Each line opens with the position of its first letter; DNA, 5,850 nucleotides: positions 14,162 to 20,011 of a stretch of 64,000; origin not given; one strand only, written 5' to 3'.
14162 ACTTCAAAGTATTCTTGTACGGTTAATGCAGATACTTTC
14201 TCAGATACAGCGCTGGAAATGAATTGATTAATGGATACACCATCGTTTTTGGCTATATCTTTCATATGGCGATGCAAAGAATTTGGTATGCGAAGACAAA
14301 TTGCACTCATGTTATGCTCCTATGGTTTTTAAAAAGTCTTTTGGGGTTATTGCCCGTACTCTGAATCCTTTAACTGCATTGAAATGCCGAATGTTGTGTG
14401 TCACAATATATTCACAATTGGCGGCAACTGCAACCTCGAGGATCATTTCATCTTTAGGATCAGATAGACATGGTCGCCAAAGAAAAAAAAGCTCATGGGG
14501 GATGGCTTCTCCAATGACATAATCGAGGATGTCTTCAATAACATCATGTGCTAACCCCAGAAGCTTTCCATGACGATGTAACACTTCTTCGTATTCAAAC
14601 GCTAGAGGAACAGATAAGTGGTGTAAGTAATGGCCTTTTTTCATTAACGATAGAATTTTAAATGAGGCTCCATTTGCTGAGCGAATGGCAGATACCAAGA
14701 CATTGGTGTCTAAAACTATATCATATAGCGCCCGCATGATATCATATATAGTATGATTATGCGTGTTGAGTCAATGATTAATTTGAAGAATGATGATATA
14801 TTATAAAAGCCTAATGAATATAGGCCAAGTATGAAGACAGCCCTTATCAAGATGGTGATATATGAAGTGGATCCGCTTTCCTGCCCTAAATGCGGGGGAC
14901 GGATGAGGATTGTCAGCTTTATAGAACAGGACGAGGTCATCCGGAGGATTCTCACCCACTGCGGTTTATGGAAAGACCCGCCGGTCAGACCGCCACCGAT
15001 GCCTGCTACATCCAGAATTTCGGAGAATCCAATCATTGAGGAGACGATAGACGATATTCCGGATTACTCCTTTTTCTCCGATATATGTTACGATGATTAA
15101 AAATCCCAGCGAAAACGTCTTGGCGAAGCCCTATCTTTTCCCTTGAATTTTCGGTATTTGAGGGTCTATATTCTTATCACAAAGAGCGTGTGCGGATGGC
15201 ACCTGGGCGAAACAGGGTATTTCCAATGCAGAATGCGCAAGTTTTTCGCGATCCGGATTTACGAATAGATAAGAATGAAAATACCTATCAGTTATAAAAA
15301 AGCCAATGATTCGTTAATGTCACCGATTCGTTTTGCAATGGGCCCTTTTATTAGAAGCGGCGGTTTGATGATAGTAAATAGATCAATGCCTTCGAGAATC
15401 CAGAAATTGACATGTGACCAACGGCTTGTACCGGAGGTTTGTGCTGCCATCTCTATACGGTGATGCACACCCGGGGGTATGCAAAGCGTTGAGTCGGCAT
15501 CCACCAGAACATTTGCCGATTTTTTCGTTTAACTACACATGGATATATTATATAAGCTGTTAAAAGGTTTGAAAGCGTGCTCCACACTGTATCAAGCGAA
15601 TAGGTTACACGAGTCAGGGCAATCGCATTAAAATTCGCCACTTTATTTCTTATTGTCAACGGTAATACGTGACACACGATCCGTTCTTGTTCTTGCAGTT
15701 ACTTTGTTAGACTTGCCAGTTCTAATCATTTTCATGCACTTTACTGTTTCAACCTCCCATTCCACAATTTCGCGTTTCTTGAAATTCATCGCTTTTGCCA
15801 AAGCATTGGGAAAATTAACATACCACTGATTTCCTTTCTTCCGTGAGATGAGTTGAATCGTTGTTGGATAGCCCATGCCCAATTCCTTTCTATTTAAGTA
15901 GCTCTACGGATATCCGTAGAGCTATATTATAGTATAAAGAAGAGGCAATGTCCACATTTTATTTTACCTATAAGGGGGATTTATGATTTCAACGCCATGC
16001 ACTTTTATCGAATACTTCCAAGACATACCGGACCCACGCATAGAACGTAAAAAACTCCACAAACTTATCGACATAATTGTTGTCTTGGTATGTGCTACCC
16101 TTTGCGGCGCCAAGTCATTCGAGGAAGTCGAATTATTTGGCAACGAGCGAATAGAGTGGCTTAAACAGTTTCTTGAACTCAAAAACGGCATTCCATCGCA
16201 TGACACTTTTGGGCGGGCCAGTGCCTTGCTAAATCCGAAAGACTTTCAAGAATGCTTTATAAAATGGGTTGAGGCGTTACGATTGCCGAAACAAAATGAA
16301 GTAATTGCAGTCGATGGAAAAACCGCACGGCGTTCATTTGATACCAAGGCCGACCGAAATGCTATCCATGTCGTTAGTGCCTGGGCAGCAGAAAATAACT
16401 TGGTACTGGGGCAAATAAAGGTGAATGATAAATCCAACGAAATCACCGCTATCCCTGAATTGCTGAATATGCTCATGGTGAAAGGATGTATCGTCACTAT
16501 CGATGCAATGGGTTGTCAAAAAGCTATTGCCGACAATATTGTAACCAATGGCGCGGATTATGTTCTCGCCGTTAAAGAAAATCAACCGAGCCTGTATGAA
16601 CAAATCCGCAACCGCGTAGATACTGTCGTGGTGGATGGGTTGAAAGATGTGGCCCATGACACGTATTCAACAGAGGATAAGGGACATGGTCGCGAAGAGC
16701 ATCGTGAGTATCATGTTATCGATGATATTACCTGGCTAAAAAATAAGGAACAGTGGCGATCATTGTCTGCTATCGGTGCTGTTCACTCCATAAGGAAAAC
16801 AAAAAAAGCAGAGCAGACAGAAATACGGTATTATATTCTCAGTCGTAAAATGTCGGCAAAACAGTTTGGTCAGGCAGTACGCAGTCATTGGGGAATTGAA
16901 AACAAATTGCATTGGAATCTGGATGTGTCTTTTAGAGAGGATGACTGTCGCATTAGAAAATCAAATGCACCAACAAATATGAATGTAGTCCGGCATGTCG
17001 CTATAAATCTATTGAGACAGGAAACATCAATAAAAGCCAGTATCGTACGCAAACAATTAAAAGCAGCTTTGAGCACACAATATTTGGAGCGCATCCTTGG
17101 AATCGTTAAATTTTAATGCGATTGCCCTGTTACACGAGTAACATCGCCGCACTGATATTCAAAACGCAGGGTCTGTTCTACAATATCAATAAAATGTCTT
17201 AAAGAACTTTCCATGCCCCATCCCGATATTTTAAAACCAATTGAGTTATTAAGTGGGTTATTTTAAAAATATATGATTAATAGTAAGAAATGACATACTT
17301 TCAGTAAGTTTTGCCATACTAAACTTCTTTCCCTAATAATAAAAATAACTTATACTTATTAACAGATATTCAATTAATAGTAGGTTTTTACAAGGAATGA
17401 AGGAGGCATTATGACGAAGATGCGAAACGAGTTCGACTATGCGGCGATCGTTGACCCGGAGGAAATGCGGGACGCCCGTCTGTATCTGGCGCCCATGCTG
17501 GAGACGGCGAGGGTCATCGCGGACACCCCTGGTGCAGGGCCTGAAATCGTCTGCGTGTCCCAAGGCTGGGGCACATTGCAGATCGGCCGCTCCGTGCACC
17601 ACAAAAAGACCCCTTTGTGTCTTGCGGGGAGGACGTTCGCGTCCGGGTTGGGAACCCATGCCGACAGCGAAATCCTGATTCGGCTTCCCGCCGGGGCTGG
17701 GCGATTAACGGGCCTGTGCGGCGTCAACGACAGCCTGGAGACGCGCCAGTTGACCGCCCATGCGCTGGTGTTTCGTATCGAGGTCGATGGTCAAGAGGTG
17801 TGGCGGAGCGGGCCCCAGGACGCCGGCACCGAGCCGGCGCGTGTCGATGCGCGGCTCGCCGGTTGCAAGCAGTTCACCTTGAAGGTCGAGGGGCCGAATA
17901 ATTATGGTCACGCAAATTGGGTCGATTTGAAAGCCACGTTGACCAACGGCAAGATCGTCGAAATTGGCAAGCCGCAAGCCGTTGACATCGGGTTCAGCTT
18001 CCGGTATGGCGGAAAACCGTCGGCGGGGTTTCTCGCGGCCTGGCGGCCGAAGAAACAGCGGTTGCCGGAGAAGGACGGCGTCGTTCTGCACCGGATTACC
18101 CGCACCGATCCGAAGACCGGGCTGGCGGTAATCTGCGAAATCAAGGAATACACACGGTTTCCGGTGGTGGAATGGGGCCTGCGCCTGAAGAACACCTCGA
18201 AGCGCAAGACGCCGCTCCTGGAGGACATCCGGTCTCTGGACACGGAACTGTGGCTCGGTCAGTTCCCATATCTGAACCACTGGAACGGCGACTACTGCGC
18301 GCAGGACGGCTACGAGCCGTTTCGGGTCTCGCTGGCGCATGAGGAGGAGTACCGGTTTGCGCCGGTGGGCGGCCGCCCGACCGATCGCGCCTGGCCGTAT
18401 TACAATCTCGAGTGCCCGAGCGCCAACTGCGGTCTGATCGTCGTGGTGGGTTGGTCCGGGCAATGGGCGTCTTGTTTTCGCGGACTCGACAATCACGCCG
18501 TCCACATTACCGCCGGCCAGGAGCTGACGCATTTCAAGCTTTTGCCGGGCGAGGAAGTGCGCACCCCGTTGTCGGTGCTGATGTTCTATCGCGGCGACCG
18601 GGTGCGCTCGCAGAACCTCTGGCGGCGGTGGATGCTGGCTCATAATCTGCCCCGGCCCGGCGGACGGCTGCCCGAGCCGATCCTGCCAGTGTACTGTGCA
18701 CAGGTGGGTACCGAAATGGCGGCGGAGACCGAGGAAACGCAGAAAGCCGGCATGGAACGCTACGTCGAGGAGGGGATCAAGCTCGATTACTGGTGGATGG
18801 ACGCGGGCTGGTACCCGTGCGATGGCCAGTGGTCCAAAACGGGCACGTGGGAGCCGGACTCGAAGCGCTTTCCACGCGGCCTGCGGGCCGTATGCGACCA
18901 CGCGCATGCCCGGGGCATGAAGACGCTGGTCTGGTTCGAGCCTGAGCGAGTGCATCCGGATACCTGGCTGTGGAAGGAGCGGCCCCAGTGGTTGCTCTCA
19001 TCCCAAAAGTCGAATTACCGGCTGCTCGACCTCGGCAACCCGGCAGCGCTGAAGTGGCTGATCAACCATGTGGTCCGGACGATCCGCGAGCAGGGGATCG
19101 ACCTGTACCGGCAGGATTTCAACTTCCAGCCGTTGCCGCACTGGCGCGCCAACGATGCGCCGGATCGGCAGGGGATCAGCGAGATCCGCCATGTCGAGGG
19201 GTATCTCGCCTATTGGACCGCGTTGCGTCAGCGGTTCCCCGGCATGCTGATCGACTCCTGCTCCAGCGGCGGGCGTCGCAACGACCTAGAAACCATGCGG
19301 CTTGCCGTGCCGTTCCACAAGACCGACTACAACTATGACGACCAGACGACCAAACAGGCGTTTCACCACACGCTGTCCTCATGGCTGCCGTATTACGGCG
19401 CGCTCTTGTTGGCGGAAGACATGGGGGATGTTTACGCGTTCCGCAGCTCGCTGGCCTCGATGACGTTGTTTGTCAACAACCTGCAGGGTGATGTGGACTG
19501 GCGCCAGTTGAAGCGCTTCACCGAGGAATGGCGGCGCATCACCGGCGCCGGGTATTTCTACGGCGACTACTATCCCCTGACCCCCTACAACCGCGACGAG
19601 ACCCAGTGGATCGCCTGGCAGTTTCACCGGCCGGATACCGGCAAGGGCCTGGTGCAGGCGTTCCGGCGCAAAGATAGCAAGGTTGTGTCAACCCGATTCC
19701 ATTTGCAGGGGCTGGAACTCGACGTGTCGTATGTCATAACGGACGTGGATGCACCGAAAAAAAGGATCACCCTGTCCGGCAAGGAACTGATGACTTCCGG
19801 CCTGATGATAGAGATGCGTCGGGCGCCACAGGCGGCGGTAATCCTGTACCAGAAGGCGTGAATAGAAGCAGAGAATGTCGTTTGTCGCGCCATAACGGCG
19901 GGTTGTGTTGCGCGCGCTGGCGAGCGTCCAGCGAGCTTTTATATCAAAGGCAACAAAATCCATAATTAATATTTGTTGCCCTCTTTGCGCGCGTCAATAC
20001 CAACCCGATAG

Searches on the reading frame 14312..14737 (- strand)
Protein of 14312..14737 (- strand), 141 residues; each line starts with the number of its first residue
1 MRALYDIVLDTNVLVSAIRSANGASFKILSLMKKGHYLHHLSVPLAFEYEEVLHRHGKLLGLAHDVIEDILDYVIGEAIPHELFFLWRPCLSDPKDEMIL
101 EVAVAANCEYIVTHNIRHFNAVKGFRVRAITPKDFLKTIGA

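Call 13: search_protein_families(library=pfam, proteins=[window:14312-14737:-], max_evalue=0.001)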
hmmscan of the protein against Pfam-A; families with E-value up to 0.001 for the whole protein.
window:14312-14737:- (141 aa): 2 families
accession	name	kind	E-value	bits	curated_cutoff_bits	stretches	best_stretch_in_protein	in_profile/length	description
PF13470.12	PIN_3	-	2.4e-19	70.7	27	1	7-117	2-115/115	PIN domain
PF01850.27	PIN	-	0.00046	21.2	23.6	0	7-121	1-116/120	PIN domain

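Call 31: find_encoding_contigs(protein=window:14312-14737:-, flank=6000, max_places=8)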
Protein window:14312-14737:- (141 aa): 1 contig read that carries it; 1 place shown.
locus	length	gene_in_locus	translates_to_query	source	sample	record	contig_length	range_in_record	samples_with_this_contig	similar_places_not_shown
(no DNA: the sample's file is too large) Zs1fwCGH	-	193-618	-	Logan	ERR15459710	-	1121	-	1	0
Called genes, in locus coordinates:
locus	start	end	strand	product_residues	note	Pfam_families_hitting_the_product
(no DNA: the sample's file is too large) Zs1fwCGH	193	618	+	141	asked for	PF13470:PIN_3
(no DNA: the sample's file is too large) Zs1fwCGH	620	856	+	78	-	PF05534:HicB (weak)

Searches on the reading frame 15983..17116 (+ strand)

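Call 13: search_protein_families(library=pfam, proteins=[window:15983-17116:+], max_evalue=0.001)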
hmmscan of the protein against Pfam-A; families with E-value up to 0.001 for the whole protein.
window:15983-17116:+ (377 aa): 2 families
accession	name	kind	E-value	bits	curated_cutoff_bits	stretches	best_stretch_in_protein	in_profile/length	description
PF13808.11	DDE_Tnp_1_assoc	-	2.6e-33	114.4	32.3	1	9-96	1-88/88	DDE_Tnp_1-associated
PF01609.27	DDE_Tnp_1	-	8.1e-23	81.7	23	1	104-343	3-200/200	Transposase DDE domain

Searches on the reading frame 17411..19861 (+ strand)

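Call 13: search_protein_families(library=pfam, proteins=[window:17411-19861:+], max_evalue=0.001)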
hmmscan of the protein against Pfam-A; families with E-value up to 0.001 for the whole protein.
window:17411-19861:+ (816 aa): 4 families
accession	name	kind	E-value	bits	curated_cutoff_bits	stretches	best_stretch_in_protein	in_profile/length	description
PF02065.24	Melibiase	-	2.6e-22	79.7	27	1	454-632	70-253/347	Melibiase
PF08305.17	NPCBM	-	8.8e-22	78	23.9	1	50-174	14-135/137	NPCBM/NEW2 domain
PF01055.32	Glyco_hydro_31_2nd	-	9.2e-10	38.8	23.5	1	438-572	18-158/328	Glycosyl hydrolases family 31 TIM-barrel domain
PF16874.11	Glyco_hydro_36C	-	1.3e-07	32.4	27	1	733-808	1-72/77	Glycosyl hydrolase family 36 C-terminal domain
